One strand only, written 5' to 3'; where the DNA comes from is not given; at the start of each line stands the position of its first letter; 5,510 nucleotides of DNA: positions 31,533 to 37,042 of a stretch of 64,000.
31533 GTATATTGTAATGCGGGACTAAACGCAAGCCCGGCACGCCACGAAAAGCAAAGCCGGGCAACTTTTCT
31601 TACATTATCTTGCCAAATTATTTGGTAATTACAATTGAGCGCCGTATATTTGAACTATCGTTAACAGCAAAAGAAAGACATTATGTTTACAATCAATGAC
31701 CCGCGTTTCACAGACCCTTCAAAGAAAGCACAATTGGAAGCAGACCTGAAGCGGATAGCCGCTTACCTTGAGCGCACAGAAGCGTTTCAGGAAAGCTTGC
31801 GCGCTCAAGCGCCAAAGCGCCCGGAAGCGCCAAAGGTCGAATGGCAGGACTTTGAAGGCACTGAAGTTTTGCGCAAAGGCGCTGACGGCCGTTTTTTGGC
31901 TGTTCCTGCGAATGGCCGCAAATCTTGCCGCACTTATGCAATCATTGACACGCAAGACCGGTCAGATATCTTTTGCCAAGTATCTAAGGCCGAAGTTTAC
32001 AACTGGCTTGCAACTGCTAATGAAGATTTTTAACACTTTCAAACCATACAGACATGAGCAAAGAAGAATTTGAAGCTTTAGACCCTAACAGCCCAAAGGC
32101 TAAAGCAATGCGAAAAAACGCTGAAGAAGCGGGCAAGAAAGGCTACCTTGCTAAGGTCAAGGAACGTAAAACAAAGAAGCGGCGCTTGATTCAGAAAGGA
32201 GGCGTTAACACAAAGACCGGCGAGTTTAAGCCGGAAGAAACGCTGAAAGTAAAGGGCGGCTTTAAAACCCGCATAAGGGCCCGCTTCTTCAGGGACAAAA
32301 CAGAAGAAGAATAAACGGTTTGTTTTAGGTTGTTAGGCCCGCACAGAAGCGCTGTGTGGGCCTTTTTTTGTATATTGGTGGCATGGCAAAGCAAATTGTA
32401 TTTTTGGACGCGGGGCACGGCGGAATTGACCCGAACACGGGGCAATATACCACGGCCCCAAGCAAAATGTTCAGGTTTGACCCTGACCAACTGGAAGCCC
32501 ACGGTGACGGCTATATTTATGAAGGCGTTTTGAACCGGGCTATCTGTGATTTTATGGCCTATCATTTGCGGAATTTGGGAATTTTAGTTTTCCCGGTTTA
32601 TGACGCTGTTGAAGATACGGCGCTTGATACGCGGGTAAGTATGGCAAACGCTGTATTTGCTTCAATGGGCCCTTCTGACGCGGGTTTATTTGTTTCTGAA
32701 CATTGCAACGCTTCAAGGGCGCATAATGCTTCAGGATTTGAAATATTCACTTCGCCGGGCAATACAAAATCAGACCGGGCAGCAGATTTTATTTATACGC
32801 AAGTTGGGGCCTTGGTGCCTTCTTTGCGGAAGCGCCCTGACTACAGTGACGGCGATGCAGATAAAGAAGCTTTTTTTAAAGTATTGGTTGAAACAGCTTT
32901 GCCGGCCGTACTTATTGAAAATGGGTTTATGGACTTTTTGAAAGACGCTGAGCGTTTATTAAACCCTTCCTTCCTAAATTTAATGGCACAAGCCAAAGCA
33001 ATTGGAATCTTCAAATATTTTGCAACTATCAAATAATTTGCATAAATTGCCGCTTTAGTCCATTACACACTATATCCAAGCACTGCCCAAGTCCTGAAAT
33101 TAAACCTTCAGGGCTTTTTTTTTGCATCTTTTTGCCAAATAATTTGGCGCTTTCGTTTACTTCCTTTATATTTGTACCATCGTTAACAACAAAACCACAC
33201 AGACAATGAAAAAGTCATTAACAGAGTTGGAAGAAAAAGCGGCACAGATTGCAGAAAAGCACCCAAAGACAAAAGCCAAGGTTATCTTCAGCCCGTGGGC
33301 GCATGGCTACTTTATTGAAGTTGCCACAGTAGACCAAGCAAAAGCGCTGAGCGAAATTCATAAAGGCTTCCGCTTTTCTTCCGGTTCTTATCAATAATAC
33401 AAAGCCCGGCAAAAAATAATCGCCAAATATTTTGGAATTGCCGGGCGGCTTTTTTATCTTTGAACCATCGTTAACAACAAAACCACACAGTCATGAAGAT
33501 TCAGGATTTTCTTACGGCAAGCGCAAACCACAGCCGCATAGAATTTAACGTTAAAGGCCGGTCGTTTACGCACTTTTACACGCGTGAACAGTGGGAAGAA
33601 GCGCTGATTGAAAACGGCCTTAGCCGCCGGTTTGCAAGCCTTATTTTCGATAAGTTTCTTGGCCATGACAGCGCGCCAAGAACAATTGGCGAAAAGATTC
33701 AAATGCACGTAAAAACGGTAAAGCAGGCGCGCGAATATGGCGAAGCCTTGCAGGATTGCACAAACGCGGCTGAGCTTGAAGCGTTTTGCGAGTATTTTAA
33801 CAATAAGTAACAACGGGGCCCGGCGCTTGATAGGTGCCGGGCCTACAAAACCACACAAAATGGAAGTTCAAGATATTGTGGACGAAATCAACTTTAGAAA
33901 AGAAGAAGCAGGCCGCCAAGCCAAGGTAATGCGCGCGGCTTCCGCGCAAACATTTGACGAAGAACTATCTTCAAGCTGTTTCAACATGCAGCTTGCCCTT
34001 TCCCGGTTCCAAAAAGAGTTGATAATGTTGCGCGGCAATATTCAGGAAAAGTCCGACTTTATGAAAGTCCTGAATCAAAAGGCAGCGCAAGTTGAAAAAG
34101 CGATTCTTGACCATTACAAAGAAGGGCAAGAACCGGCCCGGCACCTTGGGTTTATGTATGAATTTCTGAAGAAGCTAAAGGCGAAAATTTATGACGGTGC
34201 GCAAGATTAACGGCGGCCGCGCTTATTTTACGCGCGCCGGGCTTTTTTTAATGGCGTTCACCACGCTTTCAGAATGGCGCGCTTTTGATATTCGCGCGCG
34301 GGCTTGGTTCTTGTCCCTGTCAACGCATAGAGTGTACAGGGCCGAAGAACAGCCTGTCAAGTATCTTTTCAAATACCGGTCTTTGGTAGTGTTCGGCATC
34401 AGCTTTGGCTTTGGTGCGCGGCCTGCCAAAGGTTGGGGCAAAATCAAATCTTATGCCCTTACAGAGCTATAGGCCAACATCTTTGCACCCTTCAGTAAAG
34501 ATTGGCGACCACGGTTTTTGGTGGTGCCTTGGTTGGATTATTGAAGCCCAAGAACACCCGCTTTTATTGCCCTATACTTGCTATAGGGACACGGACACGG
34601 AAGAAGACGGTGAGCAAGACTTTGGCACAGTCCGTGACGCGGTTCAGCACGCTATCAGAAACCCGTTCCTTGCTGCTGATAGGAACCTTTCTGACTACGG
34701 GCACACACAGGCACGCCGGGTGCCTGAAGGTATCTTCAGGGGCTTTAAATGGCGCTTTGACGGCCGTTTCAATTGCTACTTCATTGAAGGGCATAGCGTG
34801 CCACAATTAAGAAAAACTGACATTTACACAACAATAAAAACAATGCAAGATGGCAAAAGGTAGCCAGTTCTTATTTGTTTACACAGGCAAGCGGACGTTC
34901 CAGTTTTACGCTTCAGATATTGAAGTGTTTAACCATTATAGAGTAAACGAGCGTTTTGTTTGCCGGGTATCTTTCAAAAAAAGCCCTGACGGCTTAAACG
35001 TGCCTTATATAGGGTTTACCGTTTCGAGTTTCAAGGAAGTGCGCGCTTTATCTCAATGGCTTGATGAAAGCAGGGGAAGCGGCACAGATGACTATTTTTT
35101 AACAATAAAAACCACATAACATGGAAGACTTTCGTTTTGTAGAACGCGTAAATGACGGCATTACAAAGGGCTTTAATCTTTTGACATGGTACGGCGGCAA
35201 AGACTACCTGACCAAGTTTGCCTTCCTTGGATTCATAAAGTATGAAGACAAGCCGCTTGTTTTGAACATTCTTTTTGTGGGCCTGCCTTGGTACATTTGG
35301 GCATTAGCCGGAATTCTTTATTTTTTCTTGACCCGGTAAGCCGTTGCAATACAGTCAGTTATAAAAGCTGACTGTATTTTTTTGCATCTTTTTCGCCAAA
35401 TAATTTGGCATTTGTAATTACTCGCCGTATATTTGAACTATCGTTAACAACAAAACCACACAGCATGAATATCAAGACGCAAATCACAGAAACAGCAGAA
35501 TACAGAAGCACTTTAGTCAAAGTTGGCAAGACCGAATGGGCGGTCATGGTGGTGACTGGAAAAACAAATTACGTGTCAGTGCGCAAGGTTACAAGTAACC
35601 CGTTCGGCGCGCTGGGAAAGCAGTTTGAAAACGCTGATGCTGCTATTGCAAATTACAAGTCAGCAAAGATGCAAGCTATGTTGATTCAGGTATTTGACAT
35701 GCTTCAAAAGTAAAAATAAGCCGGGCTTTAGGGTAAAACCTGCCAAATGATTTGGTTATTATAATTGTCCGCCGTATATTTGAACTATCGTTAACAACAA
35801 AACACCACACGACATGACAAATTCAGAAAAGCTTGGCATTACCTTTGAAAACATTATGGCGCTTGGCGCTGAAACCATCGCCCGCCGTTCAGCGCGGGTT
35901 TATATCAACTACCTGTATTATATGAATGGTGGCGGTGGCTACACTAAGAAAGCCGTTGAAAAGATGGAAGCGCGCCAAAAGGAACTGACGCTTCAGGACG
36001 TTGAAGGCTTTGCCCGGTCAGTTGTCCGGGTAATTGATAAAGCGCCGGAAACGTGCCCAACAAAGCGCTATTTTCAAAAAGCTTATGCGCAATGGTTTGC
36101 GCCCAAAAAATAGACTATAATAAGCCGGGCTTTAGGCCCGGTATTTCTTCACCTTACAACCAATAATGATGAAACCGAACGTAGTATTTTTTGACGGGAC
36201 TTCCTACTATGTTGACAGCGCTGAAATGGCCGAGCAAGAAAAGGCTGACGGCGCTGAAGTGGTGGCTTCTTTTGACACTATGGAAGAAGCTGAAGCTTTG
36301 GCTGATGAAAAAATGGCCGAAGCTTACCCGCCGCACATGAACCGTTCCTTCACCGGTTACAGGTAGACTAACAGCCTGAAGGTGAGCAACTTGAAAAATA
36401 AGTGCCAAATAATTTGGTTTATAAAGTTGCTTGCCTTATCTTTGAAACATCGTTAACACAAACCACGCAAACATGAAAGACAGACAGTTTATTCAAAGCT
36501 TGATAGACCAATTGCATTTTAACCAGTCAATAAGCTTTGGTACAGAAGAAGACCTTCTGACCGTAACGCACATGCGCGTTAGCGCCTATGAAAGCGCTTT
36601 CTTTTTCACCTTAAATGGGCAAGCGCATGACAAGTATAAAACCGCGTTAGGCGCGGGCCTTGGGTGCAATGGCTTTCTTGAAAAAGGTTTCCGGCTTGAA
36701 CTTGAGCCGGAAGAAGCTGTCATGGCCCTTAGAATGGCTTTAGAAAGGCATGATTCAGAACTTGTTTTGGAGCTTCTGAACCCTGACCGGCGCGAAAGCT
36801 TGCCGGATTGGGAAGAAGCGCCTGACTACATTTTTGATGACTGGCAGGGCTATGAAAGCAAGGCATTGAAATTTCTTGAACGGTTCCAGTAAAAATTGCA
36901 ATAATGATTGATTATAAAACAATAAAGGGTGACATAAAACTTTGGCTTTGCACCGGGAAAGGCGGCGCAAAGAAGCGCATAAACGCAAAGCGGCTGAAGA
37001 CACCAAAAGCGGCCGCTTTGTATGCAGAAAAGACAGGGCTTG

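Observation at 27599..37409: Ten-kilobase array of self-contained mini-operons (terminator - promoter - leader - small unrelated ORF) splitting the terminase genes from the rest of the morphogenesis genes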

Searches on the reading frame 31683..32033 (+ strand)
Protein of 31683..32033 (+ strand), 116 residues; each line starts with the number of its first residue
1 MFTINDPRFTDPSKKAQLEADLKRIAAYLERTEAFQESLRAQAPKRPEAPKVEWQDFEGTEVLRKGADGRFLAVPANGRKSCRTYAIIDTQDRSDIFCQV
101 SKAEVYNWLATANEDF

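Call 75: find_homologous_proteins(query=window:31683-32033:+, max_evalue=0.001)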
Query window:31683-32033:+ (116 aa): 2 proteins with E <= 0.001 among 5 candidates.
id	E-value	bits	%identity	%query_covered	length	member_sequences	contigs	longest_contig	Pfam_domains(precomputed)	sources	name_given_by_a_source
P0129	1.2e-63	230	95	100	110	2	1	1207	-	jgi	jgi:hypothetical protein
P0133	1.9e-54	201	79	99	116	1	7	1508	-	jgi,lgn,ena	jgi:hypothetical protein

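Call 77: find_encoding_contigs(protein=P0133, flank=10000, max_places=10)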
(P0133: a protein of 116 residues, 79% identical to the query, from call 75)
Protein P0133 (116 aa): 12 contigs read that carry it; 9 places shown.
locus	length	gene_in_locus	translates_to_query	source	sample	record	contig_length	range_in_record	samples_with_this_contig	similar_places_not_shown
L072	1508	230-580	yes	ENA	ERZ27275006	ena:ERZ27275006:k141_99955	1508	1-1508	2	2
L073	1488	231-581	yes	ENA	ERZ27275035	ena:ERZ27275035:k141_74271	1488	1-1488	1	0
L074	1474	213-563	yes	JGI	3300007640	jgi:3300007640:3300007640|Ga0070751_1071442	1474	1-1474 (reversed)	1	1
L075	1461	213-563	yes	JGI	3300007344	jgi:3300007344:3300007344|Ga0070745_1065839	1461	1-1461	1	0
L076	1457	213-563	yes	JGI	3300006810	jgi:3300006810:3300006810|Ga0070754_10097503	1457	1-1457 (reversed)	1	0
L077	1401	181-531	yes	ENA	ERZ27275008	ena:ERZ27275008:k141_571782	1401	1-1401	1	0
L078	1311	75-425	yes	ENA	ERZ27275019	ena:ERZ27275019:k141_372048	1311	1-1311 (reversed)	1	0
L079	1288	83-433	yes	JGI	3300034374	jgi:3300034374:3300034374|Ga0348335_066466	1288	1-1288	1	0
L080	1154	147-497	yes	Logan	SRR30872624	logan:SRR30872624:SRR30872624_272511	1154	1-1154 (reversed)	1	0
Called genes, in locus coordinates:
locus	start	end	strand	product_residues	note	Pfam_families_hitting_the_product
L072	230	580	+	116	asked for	-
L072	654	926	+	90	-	-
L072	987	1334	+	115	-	-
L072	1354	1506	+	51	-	?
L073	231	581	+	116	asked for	-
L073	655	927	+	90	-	-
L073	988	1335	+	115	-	-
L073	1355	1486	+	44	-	?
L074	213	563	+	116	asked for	-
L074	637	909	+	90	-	-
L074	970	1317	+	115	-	-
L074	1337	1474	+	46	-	?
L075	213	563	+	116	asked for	-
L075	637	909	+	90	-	-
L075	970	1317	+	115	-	-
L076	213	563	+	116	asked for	-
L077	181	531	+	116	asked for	-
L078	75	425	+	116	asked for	-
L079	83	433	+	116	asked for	-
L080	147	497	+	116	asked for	-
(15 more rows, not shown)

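Call 100: predict_structure(alignment_id=A4)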
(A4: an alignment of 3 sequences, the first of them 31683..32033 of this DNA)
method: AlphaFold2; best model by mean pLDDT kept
length: 116 residues; sequences in the alignment: 3
mean_pLDDT: 56.6   pTM: 0.29
mean pLDDT of the five models: 56.6, 55.4, 53.1, 53.1, 51.4
residues with pLDDT >= 90: 0; 70-90: 36; 50-70: 20; < 50: 60
segments of 3 or more residues with pLDDT < 50: 45-62, 65-70, 74-103, 111-116
pLDDT, mean of each block of 10 residues (from residue 1): 70 83 87 78 49 40 48 46 42 39 51 40
secondary structure, 60 per line:
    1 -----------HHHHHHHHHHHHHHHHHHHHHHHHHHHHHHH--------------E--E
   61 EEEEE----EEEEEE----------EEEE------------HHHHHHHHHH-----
elements in order: H12-42 E60-65 E70-75 E86-89 H102-111

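Call 113: find_related_loci(query=L072:230-580:+, collection=viral_contigs, flank=10000)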
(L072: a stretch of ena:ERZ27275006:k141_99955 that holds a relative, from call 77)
Query L072:230-580:+ (116 aa) in viral_contigs; peptide patterns used: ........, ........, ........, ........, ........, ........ (x = any residue, [..] = any of these).
9 stretches matched a pattern, but none encodes a relative of the query by tblastn (E <= 1e-3).

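Call 114: find_related_loci(query=L072:987-1334:+, collection=viral_contigs, flank=10000)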
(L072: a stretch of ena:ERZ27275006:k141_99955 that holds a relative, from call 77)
Query L072:987-1334:+ (115 aa) in viral_contigs; peptide patterns used: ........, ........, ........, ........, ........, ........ (x = any residue, [..] = any of these).
16 stretches matched a pattern; 1 encode a relative of the query (tblastn E <= 1e-3); 1 distinct loci.
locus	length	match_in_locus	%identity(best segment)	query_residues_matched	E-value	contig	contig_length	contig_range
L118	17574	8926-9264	76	1-115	5e-59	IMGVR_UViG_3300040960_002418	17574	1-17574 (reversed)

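Call 121: search_protein_families(library=pfam, proteins=[L118:182-2437:-, L118:2985-3956:-, L118:4015-4836:-, L118:5300-6883:+, L118:8307-8819:+, L118:9496-10095:+, L118:10534-11394:+, L118:11960-13660:+, L118:14523-15284:+, L118:15609-16859:+], max_evalue=0.001)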
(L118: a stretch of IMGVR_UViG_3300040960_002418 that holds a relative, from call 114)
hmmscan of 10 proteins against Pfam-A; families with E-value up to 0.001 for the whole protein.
L118:182-2437:- (751 aa): 4 families
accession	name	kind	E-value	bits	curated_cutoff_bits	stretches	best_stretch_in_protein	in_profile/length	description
PF05272.17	VapE-like_dom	-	1.9e-33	116.2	25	1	474-659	25-210/217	Virulence-associated protein E-like domain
PF08707.16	PriCT_2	-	1.5e-17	64.2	22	1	207-279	4-76/77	Primase C terminal 2 (PriCT-2)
PF08800.15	BT4734-like_N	-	4.1e-13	50.1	22.4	1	56-169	3-133/134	BT4734-like, N-terminal domain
PF19263.5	DUF5906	-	1.3e-08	35.9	27.6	1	503-610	1-114/114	Family of unknown function (DUF5906)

L118:2985-3956:- (323 aa): 1 family
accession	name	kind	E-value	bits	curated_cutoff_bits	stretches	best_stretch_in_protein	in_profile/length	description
PF09588.16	YqaJ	-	3.1e-16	60.4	22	1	19-148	6-145/150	YqaJ-like viral recombinase domain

L118:4015-4836:- (273 aa): 1 family
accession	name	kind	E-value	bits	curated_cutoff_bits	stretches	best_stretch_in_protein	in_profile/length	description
PF03837.19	RecT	-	1.8e-47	161.9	24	1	54-243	2-189/198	RecT family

L118:5300-6883:+ (527 aa): 0 families

L118:8307-8819:+ (170 aa): 0 families

L118:9496-10095:+ (199 aa): 1 family
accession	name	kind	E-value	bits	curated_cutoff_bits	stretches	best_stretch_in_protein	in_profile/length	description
PF13392.12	HNH_3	-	1.8e-10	40.7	24.8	1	119-162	2-45/46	HNH endonuclease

L118:10534-11394:+ (286 aa): 0 families

L118:11960-13660:+ (566 aa): 2 families
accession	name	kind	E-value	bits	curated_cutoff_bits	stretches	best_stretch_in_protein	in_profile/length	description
PF20441.4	TerL_nuclease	-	1.8e-48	165.6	24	1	265-548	3-283/286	Terminase large subunit, endonuclease domain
PF03354.21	TerL_ATPase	-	7.7e-30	104.4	23.7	1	80-254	1-174/178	Terminase large subunit, ATPase domain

L118:14523-15284:+ (253 aa): 0 families

L118:15609-16859:+ (416 aa): 1 family
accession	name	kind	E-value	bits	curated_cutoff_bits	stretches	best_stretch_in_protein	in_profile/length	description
PF04860.17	Phage_portal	-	4.9e-102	341.8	39.1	1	55-380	2-319/321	Phage portal protein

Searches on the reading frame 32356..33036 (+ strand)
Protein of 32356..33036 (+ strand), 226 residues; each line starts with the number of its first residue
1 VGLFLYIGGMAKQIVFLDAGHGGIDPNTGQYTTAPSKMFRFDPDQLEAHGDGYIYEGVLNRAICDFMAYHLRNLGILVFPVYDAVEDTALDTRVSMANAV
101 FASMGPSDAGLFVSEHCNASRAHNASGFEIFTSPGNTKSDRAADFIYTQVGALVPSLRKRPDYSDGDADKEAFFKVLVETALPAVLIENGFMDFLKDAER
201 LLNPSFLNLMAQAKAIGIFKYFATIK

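Call 8: search_protein_families(library=pfam, proteins=[window:32356-33036:+], max_evalue=0.01)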
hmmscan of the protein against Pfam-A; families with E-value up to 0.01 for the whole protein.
window:32356-33036:+ (226 aa): 1 family
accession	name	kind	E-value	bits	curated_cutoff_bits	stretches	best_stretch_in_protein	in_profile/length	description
PF01520.23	Amidase_3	-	5.6e-23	82.3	27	1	15-218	1-172/174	N-acetylmuramoyl-L-alanine amidase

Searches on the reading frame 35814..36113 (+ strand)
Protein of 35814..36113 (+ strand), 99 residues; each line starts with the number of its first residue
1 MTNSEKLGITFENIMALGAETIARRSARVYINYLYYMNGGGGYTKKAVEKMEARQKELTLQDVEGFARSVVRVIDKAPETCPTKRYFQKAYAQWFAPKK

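Call 56: find_encoding_contigs(protein=window:35814-36113:+, flank=10000, max_places=10)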
Protein window:35814-36113:+ (99 aa): 4 contigs read that carry it; 4 places shown.
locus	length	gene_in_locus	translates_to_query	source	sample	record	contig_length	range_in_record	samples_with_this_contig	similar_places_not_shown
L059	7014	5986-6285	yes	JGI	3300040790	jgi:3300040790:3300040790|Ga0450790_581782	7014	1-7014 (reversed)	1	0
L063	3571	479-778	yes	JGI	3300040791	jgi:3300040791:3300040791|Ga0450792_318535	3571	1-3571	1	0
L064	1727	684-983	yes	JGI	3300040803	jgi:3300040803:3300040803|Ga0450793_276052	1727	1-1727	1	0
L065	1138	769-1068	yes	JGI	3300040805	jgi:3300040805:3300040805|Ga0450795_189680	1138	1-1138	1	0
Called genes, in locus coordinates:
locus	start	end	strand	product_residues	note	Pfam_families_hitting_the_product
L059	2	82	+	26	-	?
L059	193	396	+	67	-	-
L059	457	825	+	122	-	-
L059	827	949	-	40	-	-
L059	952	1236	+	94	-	-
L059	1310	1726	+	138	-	-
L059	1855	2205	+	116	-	-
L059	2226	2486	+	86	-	-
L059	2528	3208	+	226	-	PF01520:Amidase_3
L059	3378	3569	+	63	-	-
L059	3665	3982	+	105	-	-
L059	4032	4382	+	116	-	-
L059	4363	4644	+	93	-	-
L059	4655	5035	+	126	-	-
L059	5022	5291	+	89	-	-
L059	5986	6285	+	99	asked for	-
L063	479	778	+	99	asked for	-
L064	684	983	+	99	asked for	-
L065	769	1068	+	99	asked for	-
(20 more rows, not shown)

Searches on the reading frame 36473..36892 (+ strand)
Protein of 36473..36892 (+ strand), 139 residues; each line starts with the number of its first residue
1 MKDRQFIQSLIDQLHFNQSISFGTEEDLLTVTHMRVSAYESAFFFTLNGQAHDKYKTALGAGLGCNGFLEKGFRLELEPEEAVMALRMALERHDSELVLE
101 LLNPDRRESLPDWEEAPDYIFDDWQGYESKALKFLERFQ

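Call 101: predict_structure(protein=window:36473-36892:+)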
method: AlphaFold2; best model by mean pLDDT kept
length: 139 residues; sequences in the alignment: 1
mean_pLDDT: 48.6   pTM: 0.34
mean pLDDT of the five models: 48.6, 44.2, 40.3, 39.6, 38.1
residues with pLDDT >= 90: 0; 70-90: 0; 50-70: 70; < 50: 69
segments of 3 or more residues with pLDDT < 50: 1-11, 39-41, 51-78, 104-121
pLDDT, mean of each block of 10 residues (from residue 1): 38 57 56 52 54 34 32 41 56 58 47 40 59 57
secondary structure, 60 per line:
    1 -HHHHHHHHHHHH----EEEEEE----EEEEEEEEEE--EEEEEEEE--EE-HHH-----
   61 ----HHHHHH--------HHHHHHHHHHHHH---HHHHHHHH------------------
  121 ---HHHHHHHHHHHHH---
elements in order: H2-13 E18-23 E28-37 E40-47 H65-70 H79-91 H95-102 H124-136
